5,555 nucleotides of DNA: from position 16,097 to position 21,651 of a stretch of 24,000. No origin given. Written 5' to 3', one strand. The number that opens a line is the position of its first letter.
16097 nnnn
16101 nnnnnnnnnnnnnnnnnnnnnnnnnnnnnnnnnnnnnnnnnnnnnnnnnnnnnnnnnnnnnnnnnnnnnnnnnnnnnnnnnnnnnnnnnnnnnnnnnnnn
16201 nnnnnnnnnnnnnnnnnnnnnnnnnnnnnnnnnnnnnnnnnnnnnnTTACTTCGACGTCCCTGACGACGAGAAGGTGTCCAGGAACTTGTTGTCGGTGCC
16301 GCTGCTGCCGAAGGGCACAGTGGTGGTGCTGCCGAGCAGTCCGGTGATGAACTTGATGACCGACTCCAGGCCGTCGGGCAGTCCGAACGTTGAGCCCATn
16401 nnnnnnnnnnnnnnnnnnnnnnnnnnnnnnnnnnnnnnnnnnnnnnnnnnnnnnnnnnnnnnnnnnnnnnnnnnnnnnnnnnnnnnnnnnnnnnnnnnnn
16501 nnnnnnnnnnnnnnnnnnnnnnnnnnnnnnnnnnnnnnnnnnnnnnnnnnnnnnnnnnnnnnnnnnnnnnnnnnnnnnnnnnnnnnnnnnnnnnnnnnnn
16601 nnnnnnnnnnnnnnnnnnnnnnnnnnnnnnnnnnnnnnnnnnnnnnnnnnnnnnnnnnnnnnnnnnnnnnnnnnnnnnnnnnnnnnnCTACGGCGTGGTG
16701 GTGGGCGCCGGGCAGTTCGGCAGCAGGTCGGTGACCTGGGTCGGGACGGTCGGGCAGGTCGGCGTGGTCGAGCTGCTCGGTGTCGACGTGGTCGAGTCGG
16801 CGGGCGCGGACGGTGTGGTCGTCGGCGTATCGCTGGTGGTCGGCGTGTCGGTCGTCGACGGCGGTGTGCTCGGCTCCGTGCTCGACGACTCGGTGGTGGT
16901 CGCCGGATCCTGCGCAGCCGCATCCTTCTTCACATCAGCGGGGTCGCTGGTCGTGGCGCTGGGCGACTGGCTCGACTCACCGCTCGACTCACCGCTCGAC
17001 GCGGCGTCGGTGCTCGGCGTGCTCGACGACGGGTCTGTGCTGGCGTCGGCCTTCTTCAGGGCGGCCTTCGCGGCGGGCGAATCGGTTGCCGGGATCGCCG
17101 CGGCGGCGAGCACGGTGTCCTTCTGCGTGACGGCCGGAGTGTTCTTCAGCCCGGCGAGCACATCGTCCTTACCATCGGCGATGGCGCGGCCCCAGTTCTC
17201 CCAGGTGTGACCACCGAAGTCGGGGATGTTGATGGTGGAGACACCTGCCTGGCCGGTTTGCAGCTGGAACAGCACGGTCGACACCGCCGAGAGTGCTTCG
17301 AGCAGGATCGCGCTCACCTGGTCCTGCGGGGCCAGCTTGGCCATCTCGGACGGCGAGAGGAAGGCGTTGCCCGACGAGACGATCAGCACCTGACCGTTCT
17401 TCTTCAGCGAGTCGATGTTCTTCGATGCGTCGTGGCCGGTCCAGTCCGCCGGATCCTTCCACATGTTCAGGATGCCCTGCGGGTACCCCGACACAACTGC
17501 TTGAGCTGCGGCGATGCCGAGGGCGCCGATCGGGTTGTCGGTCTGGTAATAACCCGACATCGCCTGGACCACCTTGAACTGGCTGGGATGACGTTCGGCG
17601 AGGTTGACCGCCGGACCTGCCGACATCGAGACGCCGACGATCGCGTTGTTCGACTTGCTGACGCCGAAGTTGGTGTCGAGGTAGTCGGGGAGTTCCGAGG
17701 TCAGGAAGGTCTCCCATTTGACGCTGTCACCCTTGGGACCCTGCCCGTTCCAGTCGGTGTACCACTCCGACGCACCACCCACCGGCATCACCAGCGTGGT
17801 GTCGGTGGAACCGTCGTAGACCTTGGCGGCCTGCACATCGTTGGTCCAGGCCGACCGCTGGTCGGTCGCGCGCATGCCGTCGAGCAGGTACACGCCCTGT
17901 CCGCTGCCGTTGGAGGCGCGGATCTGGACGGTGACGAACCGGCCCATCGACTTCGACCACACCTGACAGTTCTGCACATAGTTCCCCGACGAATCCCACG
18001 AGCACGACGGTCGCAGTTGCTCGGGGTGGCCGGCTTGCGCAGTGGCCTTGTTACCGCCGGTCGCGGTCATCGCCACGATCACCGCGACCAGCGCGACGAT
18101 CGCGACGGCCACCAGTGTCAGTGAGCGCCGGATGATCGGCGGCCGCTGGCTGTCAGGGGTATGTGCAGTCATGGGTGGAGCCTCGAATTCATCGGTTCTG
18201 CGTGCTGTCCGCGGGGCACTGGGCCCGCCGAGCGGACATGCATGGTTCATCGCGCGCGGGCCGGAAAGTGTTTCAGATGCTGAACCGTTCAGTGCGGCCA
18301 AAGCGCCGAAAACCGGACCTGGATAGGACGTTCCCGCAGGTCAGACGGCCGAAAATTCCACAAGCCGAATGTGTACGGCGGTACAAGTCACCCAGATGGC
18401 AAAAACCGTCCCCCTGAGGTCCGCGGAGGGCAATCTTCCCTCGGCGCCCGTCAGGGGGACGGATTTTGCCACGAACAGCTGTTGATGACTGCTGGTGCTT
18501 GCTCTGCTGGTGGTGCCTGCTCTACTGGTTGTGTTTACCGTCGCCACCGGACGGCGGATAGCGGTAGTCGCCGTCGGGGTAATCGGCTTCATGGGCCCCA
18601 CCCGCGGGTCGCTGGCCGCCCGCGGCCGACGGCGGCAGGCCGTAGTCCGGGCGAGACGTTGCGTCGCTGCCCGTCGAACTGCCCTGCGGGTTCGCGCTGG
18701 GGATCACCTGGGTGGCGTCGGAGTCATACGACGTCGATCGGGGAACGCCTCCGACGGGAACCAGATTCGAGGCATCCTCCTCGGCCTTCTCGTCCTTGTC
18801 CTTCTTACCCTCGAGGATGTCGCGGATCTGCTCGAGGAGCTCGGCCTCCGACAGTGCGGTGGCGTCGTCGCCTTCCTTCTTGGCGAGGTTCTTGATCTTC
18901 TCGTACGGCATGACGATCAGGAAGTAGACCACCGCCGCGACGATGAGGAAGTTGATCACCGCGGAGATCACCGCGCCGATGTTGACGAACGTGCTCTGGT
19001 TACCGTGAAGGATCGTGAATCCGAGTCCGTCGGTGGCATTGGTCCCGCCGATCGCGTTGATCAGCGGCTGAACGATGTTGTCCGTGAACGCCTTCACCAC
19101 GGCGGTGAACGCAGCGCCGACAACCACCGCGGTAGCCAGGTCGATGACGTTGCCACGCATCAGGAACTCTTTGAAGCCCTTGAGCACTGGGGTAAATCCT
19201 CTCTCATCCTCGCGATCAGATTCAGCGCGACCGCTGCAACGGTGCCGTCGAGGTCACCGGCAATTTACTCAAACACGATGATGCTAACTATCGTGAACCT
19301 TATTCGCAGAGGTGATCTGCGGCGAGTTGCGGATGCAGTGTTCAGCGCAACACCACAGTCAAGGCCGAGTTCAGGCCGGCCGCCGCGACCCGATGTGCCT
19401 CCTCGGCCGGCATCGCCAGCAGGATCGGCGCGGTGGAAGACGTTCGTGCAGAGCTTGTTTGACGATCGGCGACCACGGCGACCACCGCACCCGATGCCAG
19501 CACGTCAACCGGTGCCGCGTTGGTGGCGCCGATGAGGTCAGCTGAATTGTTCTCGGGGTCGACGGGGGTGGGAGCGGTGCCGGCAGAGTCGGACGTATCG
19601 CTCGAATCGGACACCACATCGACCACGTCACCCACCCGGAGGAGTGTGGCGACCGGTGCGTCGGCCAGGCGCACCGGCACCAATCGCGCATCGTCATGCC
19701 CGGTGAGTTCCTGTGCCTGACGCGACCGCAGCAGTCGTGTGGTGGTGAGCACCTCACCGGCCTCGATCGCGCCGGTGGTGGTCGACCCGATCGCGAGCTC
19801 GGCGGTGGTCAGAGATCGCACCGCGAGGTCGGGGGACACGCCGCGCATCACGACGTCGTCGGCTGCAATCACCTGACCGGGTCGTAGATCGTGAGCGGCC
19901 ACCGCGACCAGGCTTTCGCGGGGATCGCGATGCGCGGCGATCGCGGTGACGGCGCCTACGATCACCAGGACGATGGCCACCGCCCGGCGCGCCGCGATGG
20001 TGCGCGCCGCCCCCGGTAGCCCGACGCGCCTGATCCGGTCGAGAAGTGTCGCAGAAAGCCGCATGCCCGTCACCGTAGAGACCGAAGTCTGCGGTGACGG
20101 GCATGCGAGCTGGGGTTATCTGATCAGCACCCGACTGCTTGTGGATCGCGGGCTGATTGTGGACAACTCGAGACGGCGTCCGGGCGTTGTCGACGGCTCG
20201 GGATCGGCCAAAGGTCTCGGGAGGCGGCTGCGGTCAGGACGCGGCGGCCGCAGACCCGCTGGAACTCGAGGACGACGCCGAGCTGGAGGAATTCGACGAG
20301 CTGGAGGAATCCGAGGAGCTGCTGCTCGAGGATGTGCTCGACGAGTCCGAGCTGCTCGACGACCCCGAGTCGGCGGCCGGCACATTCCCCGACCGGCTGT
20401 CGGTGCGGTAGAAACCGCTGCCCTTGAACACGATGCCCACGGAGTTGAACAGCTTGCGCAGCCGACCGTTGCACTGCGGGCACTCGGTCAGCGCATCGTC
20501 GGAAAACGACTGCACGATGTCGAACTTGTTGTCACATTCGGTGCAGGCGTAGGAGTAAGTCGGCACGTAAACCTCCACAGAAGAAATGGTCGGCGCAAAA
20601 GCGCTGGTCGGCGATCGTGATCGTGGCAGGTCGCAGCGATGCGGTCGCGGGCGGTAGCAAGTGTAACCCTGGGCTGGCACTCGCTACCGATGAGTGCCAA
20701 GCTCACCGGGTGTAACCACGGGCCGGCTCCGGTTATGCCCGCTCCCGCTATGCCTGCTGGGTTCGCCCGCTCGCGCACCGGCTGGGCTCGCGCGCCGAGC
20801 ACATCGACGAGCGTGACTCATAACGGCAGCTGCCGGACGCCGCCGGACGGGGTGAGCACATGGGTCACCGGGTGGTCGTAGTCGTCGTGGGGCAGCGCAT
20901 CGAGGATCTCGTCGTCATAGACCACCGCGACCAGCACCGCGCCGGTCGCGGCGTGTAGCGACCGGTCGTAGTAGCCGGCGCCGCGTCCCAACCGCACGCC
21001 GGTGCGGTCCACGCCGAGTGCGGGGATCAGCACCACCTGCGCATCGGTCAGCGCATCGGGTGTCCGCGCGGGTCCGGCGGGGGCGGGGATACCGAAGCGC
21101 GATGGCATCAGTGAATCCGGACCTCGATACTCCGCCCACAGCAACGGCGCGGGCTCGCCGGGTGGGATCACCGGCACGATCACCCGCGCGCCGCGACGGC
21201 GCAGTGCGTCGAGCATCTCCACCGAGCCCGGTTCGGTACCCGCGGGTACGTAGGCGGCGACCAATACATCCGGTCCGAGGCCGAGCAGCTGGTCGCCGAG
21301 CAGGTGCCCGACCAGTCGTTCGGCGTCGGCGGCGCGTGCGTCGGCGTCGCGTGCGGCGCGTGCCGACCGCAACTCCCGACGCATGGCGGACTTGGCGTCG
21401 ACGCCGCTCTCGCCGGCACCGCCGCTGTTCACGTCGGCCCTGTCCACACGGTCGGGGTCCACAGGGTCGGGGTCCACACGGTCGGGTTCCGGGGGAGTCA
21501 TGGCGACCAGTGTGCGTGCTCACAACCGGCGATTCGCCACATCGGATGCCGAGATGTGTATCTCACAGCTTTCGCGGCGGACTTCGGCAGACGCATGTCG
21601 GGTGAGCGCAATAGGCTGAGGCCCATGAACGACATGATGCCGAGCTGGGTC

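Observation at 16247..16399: Unannotated 50-aa signal-less Gly/Ser/Thr-rich peptide gene between an Ag85-type mycoloyltransferase and a heterodimeric ABC exporter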

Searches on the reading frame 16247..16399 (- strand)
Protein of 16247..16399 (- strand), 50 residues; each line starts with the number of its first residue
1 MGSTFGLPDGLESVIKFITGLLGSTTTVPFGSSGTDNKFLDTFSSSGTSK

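Call 4: search_protein_families(library=pfam, proteins=[window:16247-16399:-], max_evalue=0.01)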
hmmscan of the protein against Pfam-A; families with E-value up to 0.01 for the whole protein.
window:16247-16399:- (50 aa): 0 families

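Call 5: find_homologous_proteins(query=window:16250-16399:-, max_evalue=10)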
Query seq(50 aa) (50 aa): 1 proteins with E <= 10 among 1 candidates.
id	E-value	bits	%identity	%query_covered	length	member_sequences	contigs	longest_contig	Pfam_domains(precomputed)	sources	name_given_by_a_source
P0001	5.1e-23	96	100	100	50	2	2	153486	-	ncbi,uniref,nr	ncbi:hypothetical protein GCM10027169_35300 [Gordonia jinhuaensis]|uniref:Uncharacterized protein n=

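Call 6: find_encoding_contigs(protein=window:16247-16399:-, flank=6000, max_places=10)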
Protein window:16247-16399:- (50 aa): no gene with exactly this product is on record in the collection.

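Call 20: search_protein_families(library=pfam, proteins=[window:16250-16399:-], max_evalue=10)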
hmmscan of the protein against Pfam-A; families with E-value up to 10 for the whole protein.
seq(50 aa): 0 families

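Call 21: search_protein_families(library=ncbifam, proteins=[window:16250-16399:-], max_evalue=10)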
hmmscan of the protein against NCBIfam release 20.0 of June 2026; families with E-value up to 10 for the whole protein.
seq(50 aa): 0 families

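Call 29: list_cluster_members(proteins=[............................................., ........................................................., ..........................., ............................, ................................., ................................, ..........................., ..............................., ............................, window:16250-16399:-])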
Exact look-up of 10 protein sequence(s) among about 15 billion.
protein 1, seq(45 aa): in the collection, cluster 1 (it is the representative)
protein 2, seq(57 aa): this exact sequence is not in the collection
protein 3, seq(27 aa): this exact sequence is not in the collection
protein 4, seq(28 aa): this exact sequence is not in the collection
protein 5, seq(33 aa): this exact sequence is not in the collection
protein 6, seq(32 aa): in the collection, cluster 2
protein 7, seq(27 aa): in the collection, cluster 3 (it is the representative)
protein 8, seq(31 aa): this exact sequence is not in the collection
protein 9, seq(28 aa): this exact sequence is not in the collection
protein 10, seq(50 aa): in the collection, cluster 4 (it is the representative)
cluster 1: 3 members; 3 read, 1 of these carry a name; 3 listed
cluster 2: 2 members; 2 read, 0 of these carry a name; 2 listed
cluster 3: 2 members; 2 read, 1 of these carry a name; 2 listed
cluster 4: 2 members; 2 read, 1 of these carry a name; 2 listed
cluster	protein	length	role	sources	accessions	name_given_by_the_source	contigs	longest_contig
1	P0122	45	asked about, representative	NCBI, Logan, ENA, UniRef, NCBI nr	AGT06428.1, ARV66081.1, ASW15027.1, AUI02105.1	porin [Corynebacterium glutamicum MB001] | Porin n=2 Tax=Corynebacterium glutamicum TaxID=1718 RepID=Q79VC8_CORGL | PorA family porin [Corynebacterium glutamicum]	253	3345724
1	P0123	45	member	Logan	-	-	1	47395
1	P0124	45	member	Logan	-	-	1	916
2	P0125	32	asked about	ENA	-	-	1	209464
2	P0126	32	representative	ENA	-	-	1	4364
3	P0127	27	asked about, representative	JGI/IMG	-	-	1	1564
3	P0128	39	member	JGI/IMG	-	hypothetical protein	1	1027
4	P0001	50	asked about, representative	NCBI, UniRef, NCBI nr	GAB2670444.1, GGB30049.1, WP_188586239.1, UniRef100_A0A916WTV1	hypothetical protein GCM10027169_35300 [Gordonia jinhuaensis] | Uncharacterized protein n=1 Tax=Gordonia jinhuaensis TaxID=1517702 RepID=A0A916WTV1_9ACTN | hypothetical protein [Gordonia jinhuaensis]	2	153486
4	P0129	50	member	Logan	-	-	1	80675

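Call 32: find_homologous_proteins(query=A2, max_evalue=10)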
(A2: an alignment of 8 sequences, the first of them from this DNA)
Query A2 (8 sequences) (50 aa, profile of the alignment): 9 proteins with E <= 10 among 2321 candidates.
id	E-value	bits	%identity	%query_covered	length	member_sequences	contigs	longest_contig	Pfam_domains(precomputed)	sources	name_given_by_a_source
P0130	8.3e-5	40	-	-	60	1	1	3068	-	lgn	-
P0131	1.2e-4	40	-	-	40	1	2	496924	-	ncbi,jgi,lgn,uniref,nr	ncbi:hypothetical protein DFR67_102278 [Williamsia limnetica]|jgi:hypothetical protein|uniref:Unchar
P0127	3.5e-4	38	-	-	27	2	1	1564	-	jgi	-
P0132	6.0e-4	37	-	-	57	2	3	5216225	-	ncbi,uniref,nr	ncbi:hypothetical protein [Williamsia muralis]|uniref:hypothetical protein n=1 Tax=Williamsia marian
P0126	1.6e-3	36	50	16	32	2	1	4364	-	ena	-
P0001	4.8e-3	35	100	100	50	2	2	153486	-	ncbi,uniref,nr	ncbi:hypothetical protein GCM10027169_35300 [Gordonia jinhuaensis]|uniref:Uncharacterized protein n=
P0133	1.3e-2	33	-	-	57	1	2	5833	-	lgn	-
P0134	1.5e-2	33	-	-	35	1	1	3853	-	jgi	jgi:hypothetical protein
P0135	3.4e+0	25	-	-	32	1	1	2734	-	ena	-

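Call 34: find_encoding_contigs(protein=P0129, flank=10000, max_places=2)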
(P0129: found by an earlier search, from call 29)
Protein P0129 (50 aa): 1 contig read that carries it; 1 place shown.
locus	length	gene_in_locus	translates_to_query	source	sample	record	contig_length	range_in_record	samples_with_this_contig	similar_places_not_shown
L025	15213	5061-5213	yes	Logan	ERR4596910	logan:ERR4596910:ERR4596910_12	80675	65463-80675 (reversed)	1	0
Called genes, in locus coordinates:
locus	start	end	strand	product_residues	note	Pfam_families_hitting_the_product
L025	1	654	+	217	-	?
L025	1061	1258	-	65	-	-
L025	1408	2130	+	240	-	PF08666:SAF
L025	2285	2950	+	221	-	PF01741:MscL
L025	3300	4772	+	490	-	-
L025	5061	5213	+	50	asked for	-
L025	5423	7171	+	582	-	PF00664:ABC_membrane, PF00005:ABC_tran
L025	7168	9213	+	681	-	PF00664:ABC_membrane, PF00005:ABC_tran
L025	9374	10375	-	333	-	PF00756:Esterase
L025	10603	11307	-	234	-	PF09203:MspA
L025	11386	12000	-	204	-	PF09203:MspA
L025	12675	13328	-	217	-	PF00994:MoCF_biosynth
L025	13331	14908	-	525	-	PF00089:Trypsin, PF13365:Trypsin_2, PF00595:PDZ, PF13180:PDZ_2, PF17820:PDZ_6 (weak)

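Call 35: find_encoding_contigs(protein=P0132, flank=8000, max_places=2)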
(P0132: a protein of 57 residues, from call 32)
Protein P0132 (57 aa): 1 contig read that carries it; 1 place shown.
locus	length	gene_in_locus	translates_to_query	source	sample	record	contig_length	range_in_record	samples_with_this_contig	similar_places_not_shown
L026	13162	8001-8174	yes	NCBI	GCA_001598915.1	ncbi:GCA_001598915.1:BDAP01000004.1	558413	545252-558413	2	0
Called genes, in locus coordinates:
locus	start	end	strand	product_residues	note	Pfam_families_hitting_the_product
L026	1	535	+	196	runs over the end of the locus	-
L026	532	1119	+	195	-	PF10502:Peptidase_S26 (weak)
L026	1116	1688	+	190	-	-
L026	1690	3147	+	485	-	-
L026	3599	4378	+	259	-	PF00657:Lipase_GDSL (weak), PF13472:Lipase_GDSL_2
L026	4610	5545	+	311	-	PF00378:ECH_1, PF16113:ECH_2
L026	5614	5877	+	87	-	-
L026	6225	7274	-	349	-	PF00756:Esterase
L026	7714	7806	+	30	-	-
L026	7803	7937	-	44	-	-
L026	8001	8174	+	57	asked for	-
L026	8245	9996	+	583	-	PF00664:ABC_membrane, PF00005:ABC_tran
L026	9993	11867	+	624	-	PF00664:ABC_membrane, PF00005:ABC_tran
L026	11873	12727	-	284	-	PF09995:MPAB_Lcp_cat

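Call 91: search_protein_representatives(protein=window:16250-16399:-)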
Query: 50 residues. Proteins with E-value up to 0.001 (for the whole library): 2; up to 1e-10: 0; up to 1e-30: 0. The best 2 are listed.
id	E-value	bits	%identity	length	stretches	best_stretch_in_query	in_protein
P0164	4.2e-07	45.0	69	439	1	8-20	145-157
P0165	1.6e-06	43.2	58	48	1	1-50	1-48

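Call 92: predict_structure(protein=window:16250-16399:-)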
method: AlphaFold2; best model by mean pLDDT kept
length: 50 residues; sequences in the alignment: 1
mean_pLDDT: 65.3   pTM: 0.27
mean pLDDT of the five models: 65.3, 63.1, 60.4, 56.5, 51.1
residues with pLDDT >= 90: 0; 70-90: 15; 50-70: 31; < 50: 4
segments of 3 or more residues with pLDDT < 50: none
pLDDT, mean of each block of 10 residues (from residue 1): 60 86 63 60 58
secondary structure, 60 per line:
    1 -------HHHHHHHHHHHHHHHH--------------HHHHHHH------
elements in order: H8-23 H38-44

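Call 94: find_encoding_contigs(protein=P0165, flank=10000, max_places=4)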
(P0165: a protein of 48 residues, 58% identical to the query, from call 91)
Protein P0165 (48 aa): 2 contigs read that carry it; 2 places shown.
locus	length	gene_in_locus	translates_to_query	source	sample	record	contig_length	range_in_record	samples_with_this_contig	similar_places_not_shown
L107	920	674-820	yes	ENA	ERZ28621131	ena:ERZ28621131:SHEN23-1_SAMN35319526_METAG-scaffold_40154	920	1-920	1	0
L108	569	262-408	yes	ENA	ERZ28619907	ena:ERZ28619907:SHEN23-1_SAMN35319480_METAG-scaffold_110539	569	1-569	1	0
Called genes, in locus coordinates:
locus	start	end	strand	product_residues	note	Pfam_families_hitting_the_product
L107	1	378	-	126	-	?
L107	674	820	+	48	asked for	-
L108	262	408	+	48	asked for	-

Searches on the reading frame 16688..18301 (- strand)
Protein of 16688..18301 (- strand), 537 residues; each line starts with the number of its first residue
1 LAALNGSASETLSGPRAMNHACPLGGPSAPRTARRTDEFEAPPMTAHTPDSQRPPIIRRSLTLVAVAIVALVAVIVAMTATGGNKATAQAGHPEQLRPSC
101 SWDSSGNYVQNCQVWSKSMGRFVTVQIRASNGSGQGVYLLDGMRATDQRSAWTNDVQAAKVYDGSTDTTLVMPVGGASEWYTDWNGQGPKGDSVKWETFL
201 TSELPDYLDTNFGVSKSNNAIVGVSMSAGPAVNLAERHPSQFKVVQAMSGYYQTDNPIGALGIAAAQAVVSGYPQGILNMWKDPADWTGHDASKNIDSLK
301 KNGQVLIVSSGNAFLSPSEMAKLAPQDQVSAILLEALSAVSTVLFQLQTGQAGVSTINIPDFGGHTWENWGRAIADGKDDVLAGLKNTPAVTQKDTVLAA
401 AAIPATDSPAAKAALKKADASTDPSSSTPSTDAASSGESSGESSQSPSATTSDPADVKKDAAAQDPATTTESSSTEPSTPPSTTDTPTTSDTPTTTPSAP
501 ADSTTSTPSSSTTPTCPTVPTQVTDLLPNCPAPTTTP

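Call 4: search_protein_families(library=pfam, proteins=[window:16688-18301:-], max_evalue=0.01)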
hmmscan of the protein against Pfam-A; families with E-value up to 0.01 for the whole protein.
window:16688-18301:- (537 aa): 1 family
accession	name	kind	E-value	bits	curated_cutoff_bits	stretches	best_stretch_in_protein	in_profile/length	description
PF00756.26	Esterase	-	2.6e-28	99.9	22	1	116-378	1-248/251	Putative esterase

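Call 48: search_solved_structures(query=window:16688-18172:-, max_evalue=0.001)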
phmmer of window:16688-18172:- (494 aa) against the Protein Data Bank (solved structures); distinct sequences matched with E-value up to 0.001: 21.
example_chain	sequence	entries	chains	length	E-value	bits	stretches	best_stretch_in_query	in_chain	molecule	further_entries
1sfr_A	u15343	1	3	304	2.6e-40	142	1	63-347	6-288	Antigen 85-A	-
1f0n_A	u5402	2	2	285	1.7e-35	126.2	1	63-340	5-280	ANTIGEN 85B | ANTIGEN 85-B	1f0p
6sx4_AAA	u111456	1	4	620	5e-35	124.6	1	92-331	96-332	Protein PS1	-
4mql_A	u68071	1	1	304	2.6e-34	122.2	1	63-343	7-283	Diacylglycerol acyltransferase/mycolyltransferase Ag85C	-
4mqm_A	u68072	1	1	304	7.9e-34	120.7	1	63-343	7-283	Diacylglycerol acyltransferase/mycolyltransferase Ag85C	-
3hrh_A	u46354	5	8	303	8.1e-34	120.6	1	64-343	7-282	Antigen 85-C | Diacylglycerol acyltransferase/mycolyltransferase Ag85C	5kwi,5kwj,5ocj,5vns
1va5_A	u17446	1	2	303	8.1e-34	120.6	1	64-343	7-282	Antigen 85-C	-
4qdo_A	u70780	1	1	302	9.8e-34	120.4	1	63-342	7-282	Diacylglycerol acyltransferase/mycolyltransferase Ag85C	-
4qdt_A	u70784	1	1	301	1.1e-33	120.2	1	63-342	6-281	Diacylglycerol acyltransferase/mycolyltransferase Ag85C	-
1dqy_A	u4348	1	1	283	1.1e-33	120.2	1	64-338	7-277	PROTEIN (ANTIGEN 85-C)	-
4qdu_A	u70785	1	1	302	1.2e-33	120.1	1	63-342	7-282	Diacylglycerol acyltransferase/mycolyltransferase Ag85C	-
4qdx_A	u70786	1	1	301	1.4e-33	119.9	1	63-342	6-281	Diacylglycerol acyltransferase/mycolyltransferase Ag85C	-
1dqz_A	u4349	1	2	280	1.7e-33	119.6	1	66-338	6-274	PROTEIN (ANTIGEN 85-C)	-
7myg_A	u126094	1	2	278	2.2e-33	119.2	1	66-338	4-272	Diacylglycerol acyltransferase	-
4qdz_A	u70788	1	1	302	2.6e-33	118.9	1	63-342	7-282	Diacylglycerol acyltransferase/mycolyltransferase Ag85C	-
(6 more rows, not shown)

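Call 110: search_protein_families(library=ncbifam, proteins=[window:16691-18172:-], max_evalue=0.001)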
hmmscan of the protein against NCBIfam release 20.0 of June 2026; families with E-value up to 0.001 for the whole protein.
window:16691-18172:- (494 aa): 1 family
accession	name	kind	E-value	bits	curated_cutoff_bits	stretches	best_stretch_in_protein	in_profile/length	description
TIGR02821.1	fghA_ester_D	equivalog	2.2e-07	30.7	281.7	1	144-265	108-217/275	S-formylglutathione hydrolase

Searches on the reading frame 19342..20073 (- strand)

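Call 4: search_protein_families(library=pfam, proteins=[window:19342-20073:-], max_evalue=0.01)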
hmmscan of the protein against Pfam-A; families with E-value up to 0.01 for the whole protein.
window:19342-20073:- (243 aa): 3 families
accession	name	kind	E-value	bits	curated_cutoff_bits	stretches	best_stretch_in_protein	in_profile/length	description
PF08666.17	SAF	-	4.9e-10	40.3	21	1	56-114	3-62/63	SAF domain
PF16976.10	RcpC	-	0.0003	21.1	28.8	1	132-243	14-114/114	Flp pilus assembly protein RcpC/CpaB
PF13144.11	ChapFlgA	-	0.00041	20.8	23.8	1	56-114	3-60/122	Chaperone for flagella basal body P-ring formation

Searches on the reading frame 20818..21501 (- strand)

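Call 4: search_protein_families(library=pfam, proteins=[window:20818-21501:-], max_evalue=0.01)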
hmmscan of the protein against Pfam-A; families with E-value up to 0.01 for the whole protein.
window:20818-21501:- (227 aa): 1 family
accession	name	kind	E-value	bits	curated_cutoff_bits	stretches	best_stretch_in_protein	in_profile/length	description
PF01812.26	5-FTHF_cyc-lig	-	1e-34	120.5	27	1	37-218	1-186/186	5-formyltetrahydrofolate cyclo-ligase family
